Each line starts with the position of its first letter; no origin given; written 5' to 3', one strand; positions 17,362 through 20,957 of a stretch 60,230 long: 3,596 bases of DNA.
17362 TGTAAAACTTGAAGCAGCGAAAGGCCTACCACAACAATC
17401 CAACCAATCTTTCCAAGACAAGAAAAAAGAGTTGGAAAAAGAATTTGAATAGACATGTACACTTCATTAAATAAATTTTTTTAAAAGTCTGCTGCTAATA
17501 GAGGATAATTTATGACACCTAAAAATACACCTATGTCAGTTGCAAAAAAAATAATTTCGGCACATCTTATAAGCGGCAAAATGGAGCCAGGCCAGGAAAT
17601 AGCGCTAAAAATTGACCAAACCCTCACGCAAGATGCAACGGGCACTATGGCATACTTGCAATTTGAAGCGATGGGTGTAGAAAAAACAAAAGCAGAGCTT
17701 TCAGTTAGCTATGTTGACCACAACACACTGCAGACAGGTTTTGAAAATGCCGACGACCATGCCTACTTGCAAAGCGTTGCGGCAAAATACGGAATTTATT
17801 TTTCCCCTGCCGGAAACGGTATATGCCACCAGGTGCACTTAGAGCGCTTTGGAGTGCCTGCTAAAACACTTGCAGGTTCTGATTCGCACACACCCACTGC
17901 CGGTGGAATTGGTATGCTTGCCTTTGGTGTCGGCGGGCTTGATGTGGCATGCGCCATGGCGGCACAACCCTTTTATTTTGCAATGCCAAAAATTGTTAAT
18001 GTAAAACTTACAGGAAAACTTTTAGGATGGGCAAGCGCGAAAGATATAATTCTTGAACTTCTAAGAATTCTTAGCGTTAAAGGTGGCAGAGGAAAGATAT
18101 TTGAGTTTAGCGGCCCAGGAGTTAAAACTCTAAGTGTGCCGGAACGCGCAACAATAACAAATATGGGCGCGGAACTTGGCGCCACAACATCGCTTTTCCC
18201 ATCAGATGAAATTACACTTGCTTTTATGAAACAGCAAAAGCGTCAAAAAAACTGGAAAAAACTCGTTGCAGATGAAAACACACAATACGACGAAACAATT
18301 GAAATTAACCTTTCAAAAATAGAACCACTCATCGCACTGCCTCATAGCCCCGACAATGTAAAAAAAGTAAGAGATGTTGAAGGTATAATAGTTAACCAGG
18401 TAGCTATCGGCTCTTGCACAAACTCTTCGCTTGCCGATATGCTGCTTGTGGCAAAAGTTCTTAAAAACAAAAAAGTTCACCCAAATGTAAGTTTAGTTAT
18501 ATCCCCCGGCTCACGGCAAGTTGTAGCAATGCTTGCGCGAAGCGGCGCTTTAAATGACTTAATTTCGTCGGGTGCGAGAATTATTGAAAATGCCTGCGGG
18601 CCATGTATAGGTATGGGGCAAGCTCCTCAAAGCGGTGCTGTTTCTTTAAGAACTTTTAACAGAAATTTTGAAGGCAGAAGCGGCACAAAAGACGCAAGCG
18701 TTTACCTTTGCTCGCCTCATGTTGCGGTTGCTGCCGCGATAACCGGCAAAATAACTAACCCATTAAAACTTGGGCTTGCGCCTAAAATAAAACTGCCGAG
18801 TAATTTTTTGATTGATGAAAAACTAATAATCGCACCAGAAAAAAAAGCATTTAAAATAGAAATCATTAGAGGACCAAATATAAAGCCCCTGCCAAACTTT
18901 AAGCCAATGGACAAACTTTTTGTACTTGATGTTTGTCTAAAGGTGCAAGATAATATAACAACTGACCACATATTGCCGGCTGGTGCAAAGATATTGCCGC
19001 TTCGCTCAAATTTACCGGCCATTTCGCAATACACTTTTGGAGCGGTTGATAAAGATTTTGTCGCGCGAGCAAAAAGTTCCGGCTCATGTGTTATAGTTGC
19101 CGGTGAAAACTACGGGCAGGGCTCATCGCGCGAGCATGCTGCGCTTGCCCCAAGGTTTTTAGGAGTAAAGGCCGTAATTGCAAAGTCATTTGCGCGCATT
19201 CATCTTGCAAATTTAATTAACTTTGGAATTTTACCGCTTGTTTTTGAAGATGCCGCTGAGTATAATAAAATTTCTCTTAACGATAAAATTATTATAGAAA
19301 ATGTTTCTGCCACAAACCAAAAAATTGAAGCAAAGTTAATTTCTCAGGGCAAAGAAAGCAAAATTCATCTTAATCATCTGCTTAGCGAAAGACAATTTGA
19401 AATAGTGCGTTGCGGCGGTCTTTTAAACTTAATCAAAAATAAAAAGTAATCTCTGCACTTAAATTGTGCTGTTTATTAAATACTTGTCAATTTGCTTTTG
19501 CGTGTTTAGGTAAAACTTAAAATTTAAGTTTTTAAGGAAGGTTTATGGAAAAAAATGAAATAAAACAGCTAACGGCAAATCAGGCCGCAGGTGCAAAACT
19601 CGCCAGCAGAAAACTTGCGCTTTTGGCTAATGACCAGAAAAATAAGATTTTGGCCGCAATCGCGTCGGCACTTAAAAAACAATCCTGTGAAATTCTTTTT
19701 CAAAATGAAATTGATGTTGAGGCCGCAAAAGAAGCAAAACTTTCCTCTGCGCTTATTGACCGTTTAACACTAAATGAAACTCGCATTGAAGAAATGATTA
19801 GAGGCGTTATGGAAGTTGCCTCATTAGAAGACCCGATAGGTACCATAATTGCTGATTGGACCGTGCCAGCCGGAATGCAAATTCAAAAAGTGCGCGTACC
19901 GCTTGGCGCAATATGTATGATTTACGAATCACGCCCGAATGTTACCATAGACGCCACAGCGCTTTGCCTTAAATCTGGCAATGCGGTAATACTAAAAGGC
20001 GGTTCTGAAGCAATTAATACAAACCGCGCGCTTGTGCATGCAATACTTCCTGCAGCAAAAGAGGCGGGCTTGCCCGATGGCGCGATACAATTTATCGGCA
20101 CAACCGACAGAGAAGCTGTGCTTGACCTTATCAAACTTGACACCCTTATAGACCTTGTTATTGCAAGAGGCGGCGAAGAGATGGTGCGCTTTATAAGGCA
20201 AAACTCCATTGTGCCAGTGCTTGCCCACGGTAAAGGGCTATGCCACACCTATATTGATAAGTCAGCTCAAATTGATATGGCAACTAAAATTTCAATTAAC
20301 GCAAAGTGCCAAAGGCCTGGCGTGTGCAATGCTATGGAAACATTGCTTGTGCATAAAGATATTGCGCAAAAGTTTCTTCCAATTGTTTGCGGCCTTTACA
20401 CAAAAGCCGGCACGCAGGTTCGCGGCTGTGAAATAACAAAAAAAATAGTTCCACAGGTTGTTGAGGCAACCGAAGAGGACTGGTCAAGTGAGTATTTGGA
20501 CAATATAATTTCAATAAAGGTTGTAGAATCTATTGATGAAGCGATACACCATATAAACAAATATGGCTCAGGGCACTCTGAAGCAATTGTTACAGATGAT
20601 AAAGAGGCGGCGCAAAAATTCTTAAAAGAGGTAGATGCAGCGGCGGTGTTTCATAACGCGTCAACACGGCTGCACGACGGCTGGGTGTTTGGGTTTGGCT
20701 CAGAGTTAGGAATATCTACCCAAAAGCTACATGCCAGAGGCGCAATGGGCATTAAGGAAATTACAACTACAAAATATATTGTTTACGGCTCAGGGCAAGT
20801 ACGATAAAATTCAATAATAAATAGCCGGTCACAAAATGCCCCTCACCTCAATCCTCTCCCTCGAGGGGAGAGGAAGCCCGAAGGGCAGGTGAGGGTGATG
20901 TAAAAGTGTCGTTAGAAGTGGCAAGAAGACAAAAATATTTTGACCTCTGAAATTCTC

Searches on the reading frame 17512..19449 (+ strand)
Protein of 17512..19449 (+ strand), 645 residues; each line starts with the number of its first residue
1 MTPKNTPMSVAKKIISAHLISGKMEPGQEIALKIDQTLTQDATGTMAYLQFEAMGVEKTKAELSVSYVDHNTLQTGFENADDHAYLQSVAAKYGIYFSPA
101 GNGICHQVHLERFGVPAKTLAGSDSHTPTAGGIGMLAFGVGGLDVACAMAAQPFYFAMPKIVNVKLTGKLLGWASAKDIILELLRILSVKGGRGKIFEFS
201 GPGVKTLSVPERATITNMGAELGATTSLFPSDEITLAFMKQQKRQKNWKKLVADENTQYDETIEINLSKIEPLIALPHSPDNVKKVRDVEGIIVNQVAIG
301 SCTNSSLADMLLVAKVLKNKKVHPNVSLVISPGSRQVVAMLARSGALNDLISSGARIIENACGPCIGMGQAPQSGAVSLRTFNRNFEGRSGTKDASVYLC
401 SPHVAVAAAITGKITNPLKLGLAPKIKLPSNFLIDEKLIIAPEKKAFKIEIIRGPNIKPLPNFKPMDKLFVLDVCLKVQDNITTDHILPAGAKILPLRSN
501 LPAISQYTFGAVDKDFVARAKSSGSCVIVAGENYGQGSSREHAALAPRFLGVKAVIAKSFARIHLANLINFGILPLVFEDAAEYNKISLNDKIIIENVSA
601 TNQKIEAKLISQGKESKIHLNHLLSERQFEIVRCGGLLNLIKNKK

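Call 15: search_protein_families(library=ncbifam, proteins=[window:17512-19449:+])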
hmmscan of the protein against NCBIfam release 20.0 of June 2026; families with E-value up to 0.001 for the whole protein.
window:17512-19449:+ (645 aa): 27 families (the best 25 are shown)
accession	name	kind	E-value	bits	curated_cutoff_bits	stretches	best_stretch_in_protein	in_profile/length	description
NF005558.0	PRK07229.1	equivalog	8.5e-295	979.4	612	1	7-644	2-644/647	aconitate hydratase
TIGR01342.1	acon_putative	hypoth_equivalog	4.1e-276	917.4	719.15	1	10-644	2-648/655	putative aconitate hydratase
TIGR01340.1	aconitase_mito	equivalog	1.6e-126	423.5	825.35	2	13-512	25-590/745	aconitate hydratase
NF001614.1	PRK00402.1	subfamily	6.2e-115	384.2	385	1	8-417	1-414/415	aconitase/3-isopropylmalate dehydratase large subunit family protein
TIGR02086.1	IPMI_arch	subfamily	8.9e-110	367.2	410.15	1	8-418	1-410/411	3-isopropylmalate dehydratase/homoaconitate hydratase family large subunit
TIGR01343.1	hacA_fam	subfamily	4.2e-106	355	385.7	1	10-417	2-411/412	homoaconitate hydratase family protein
TIGR02083.1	LEU2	equivalog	3e-92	309.7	610.65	1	8-419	1-418/419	3-isopropylmalate dehydratase large subunit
NF040615.1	HacA_Meth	equivalog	4.3e-88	295.8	550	1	8-417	1-418/419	homoaconitase large subunit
NF008503.0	PRK11413.1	equivalog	3.9e-84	283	641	3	9-289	36-314/753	hydratase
NF006757.0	PRK09277.1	subfamily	2.5e-83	280.3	686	3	97-290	173-389/888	aconitate hydratase AcnA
NF009520.0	PRK12881.1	subfamily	6.7e-80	268.9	905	3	91-289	165-388/893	aconitate hydratase AcnA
TIGR01341.1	aconitase_1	equivalog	1.1e-76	258.2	945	3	96-291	154-374/876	aconitate hydratase AcnA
NF004016.0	PRK05478.1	subfamily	1.3e-72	244.9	510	2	9-287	5-302/468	3-isopropylmalate dehydratase large subunit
NF009116.0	PRK12466.1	subfamily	2.7e-72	243.9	531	2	7-287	4-304/472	3-isopropylmalate dehydratase large subunit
TIGR00139.1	h_aconitase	equivalog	2.6e-62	211.2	529.9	3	248-419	274-456/709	homoaconitase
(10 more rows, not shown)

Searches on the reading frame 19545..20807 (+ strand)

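Call 15: search_protein_families(library=ncbifam, proteins=[window:19545-20807:+])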
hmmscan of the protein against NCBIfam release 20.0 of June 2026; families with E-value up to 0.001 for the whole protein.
window:19545-20807:+ (420 aa): 30 families (the best 25 are shown)
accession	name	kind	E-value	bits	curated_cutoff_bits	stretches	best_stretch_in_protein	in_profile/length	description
NF001221.0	PRK00197.1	equivalog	1.5e-175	584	289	1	7-420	4-417/418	glutamate-5-semialdehyde dehydrogenase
TIGR00407.1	proA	equivalog_domain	1.6e-148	494.8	317.45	1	17-410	1-398/398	glutamate-5-semialdehyde dehydrogenase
TIGR01092.1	P5CS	equivalog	5.8e-113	378.5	796.75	1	7-419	284-694/715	delta l-pyrroline-5-carboxylate synthetase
NF010378.0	PRK13805.1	equivalog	6.3e-20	70.6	951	1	12-277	18-269/872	bifunctional acetaldehyde-CoA/alcohol dehydrogenase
TIGR02518.1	EutH_ACDH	equivalog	2.5e-18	66.2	620.1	1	10-271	10-256/488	acetaldehyde dehydrogenase (acetylating)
NF052305.1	DioxValDhHalo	equivalog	4.1e-16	58.9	750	2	111-308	133-329/483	2,5-dioxovalerate dehydrogenase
NF040648.1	lactal_redase_Meth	equivalog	3e-12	46.3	650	1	16-279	41-292/463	lactaldehyde dehydrogenase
NF047625.1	AcylSulfactDhSauS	equivalog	3.1e-11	42.7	600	1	113-277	96-260/464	acylating sulfoacetaldehyde dehydrogenase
NF006915.0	PRK09406.1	equivalog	5.1e-11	42.1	730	2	313-397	359-442/457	NADP-dependent succinic semialdehyde dehydrogenase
TIGR01722.1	MMSDH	subfamily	6.2e-09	35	448.5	1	303-412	362-473/477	CoA-acylating methylmalonate-semialdehyde dehydrogenase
NF050084.1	pip_6_carb_DH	equivalog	1.4e-08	34.1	730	1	119-287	117-289/475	L-piperidine-6-carboxylate dehydrogenase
NF042989.1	AldDh_AldH_Clos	equivalog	1.8e-08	33.6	800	1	317-410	364-453/458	aldehyde dehydrogenase AldH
NF040792.1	glyc_ald_dh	equivalog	2.9e-08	33.1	760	1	112-278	129-296/488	D-glyceraldehyde dehydrogenase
NF042993.1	AlphKGSA_gudD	equivalog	1.3e-07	30.8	770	1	115-277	136-299/481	alpha-ketoglutaric semialdehyde dehydrogenase GucD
TIGR01804.1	BADH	equivalog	1.4e-07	30.4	668.6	1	99-278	116-293/467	betaine-aldehyde dehydrogenase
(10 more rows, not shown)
